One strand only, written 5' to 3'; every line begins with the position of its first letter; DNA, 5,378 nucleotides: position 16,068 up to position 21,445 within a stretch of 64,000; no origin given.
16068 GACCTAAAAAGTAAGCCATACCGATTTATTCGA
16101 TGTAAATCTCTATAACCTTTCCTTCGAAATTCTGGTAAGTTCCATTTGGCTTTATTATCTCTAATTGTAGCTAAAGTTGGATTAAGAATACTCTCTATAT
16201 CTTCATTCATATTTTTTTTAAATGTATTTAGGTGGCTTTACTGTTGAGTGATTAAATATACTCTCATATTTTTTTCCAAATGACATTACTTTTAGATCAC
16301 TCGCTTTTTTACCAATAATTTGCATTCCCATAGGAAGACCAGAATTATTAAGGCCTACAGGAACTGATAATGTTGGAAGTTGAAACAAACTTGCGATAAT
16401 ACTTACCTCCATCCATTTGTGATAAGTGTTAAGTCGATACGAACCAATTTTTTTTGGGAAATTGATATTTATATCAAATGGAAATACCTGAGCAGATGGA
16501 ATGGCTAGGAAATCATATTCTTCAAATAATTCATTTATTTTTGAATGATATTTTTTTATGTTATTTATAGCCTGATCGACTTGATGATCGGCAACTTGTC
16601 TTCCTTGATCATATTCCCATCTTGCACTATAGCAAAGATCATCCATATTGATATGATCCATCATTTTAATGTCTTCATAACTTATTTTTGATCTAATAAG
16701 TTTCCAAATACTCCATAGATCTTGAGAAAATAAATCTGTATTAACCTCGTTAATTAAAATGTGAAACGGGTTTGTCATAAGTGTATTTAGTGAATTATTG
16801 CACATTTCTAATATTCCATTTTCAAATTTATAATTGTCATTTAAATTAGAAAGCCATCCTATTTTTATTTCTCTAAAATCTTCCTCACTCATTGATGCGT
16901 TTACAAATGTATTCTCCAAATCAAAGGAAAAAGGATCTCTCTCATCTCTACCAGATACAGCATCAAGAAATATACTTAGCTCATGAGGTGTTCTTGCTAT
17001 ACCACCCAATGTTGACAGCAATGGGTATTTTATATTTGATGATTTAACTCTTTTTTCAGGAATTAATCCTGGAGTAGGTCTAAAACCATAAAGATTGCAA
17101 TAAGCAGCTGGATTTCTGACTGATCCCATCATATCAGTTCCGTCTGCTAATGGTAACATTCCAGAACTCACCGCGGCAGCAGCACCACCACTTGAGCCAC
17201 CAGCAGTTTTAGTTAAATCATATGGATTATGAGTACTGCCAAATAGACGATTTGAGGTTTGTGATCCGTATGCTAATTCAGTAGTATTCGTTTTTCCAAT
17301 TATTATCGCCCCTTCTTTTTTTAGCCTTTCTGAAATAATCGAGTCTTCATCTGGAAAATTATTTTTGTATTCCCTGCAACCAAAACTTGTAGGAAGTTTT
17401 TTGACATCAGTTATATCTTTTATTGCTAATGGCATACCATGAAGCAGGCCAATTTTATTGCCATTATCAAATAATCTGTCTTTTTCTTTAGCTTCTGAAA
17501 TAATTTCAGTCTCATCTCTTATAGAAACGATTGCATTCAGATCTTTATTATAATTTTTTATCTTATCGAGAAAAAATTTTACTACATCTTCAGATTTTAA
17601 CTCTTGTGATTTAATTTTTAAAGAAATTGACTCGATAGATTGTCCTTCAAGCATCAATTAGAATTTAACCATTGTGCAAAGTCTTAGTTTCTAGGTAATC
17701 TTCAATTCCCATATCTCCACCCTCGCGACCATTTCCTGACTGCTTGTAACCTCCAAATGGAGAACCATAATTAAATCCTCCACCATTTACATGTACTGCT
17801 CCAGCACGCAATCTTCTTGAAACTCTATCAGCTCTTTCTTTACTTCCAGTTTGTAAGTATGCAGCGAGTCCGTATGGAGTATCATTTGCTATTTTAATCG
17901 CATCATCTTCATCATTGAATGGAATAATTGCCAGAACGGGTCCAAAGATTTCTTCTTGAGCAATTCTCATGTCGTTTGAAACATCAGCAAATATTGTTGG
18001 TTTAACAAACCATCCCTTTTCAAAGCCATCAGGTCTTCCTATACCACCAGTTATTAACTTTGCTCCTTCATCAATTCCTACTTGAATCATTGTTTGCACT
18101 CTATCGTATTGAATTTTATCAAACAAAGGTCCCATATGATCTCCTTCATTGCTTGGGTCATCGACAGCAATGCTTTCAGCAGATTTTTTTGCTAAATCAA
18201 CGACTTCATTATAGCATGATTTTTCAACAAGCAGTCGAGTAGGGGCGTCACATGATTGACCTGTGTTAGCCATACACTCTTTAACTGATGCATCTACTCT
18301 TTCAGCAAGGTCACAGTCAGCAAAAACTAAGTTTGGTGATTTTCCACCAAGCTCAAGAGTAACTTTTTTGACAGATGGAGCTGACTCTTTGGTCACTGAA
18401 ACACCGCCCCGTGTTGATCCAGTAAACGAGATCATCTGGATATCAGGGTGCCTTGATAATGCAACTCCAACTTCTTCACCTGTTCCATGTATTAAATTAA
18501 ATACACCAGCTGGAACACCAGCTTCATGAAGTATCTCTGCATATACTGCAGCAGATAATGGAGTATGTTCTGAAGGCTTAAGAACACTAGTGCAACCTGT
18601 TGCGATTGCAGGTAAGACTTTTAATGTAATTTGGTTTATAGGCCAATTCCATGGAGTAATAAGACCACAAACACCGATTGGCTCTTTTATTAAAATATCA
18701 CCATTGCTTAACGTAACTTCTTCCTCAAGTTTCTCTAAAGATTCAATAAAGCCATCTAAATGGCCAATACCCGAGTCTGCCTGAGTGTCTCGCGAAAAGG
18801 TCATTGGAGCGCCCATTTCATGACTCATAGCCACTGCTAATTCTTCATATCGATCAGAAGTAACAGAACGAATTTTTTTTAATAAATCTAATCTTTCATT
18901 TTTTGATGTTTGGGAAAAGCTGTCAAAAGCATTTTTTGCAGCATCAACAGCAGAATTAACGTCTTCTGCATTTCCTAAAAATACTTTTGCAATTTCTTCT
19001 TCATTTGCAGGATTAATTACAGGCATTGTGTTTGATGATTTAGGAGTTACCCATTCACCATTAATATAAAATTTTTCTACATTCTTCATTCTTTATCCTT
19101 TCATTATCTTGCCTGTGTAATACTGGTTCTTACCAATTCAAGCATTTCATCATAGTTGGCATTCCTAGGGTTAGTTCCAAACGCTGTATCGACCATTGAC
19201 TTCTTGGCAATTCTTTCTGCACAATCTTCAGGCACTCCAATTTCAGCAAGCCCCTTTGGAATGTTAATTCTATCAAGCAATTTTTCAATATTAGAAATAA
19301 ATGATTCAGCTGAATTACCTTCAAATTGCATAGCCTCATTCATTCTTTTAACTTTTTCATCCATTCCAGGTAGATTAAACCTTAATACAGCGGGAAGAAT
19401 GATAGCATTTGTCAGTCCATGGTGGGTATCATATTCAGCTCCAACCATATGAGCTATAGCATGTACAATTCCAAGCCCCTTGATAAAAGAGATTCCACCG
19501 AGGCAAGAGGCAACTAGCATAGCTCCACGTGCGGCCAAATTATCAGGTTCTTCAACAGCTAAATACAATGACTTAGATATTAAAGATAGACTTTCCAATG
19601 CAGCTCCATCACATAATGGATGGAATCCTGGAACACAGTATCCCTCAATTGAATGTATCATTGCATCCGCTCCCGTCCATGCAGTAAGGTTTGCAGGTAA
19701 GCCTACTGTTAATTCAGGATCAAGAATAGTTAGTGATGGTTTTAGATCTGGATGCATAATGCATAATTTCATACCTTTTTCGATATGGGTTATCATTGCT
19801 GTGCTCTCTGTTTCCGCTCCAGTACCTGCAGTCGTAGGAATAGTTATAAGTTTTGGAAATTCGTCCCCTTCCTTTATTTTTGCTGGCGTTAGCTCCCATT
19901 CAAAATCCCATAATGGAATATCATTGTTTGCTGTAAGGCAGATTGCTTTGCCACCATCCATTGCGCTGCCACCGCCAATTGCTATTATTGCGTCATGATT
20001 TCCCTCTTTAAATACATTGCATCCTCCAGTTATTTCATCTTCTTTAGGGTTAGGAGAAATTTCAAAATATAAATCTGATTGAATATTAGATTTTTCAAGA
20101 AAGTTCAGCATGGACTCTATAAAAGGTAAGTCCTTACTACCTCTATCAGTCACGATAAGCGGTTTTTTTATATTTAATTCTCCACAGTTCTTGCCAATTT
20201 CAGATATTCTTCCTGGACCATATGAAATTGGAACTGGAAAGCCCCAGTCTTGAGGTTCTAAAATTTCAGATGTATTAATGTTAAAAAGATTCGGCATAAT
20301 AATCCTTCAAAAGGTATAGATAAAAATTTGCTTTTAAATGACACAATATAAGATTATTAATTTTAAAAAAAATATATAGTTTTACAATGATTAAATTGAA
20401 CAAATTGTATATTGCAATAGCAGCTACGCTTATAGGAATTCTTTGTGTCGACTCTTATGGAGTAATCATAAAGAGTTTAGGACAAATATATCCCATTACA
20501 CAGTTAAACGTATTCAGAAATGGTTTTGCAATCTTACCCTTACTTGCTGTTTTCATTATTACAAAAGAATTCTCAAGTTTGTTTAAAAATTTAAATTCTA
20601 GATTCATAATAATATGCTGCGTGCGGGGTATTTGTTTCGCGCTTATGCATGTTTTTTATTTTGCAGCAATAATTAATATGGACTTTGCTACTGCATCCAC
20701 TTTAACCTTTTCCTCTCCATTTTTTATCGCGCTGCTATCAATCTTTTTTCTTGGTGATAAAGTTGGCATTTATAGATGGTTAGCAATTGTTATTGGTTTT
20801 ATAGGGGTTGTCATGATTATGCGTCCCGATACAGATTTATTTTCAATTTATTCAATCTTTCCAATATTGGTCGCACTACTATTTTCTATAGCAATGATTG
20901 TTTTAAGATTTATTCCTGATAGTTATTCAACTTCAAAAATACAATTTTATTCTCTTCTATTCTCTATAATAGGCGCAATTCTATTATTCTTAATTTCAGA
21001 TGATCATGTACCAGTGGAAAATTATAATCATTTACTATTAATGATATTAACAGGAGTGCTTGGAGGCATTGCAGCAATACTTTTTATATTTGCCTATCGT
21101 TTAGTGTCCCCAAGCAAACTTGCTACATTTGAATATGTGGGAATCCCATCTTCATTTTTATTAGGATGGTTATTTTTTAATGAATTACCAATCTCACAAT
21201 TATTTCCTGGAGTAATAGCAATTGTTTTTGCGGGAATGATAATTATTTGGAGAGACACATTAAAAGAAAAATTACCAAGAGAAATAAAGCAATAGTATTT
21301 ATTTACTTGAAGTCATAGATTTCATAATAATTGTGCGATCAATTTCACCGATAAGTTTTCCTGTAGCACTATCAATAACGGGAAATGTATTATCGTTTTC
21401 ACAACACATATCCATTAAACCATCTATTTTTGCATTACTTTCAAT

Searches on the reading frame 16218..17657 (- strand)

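Call 66: search_protein_families(library=pfam, proteins=[window:16218-17657:-], max_evalue=0.00001)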
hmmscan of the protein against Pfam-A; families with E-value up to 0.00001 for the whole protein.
window:16218-17657:- (479 aa): 1 family
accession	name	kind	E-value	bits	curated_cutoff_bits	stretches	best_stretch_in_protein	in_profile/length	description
PF01425.27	Amidase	-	6.8e-89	299.4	27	1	24-456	1-443/445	Amidase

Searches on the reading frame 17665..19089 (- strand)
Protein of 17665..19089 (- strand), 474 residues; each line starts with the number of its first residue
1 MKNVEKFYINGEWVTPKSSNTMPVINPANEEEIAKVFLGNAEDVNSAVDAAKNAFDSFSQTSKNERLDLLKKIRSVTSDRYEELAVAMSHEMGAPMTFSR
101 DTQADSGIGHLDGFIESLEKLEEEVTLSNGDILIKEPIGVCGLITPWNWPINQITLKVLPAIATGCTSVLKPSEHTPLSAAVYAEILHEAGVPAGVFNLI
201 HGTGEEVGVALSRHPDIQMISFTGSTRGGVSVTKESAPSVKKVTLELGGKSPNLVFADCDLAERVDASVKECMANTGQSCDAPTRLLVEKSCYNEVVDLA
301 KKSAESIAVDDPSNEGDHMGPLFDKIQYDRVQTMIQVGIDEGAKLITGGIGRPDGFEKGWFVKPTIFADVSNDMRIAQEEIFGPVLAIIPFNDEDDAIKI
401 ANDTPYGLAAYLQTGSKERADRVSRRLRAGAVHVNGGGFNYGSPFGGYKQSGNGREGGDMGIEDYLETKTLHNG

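Call 66: search_protein_families(library=pfam, proteins=[window:17665-19089:-], max_evalue=0.00001)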
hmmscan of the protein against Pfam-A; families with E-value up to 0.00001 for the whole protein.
window:17665-19089:- (474 aa): 1 family
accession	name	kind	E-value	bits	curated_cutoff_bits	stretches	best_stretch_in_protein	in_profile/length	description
PF00171.27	Aldedh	-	1e-158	529.2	23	1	13-470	1-460/461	Aldehyde dehydrogenase family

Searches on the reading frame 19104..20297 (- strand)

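Call 66: search_protein_families(library=pfam, proteins=[window:19104-20297:-], max_evalue=0.00001)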
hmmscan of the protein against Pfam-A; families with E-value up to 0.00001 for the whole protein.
window:19104-20297:- (397 aa): 3 families
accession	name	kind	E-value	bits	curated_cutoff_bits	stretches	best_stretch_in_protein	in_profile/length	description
PF25137.1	ADH_Fe_C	-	4e-47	160.8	27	1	205-392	1-193/194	Fe-containing alcohol dehydrogenase family, C-terminal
PF00465.25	Fe-ADH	-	1.1e-43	149.2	31.3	1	23-194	3-168/168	Iron-containing alcohol dehydrogenase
PF13685.12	Fe-ADH_2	-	2.2e-07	31.5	28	1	27-124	3-98/149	Iron-containing alcohol dehydrogenase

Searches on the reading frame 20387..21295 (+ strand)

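Call 66: search_protein_families(library=pfam, proteins=[window:20387-21295:+], max_evalue=0.00001)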
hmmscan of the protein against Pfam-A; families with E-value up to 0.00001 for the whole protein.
window:20387-21295:+ (302 aa): 1 family
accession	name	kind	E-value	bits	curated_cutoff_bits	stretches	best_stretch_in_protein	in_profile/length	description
PF00892.27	EamA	-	1.8e-20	74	28.2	2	10-145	3-134/135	EamA-like transporter family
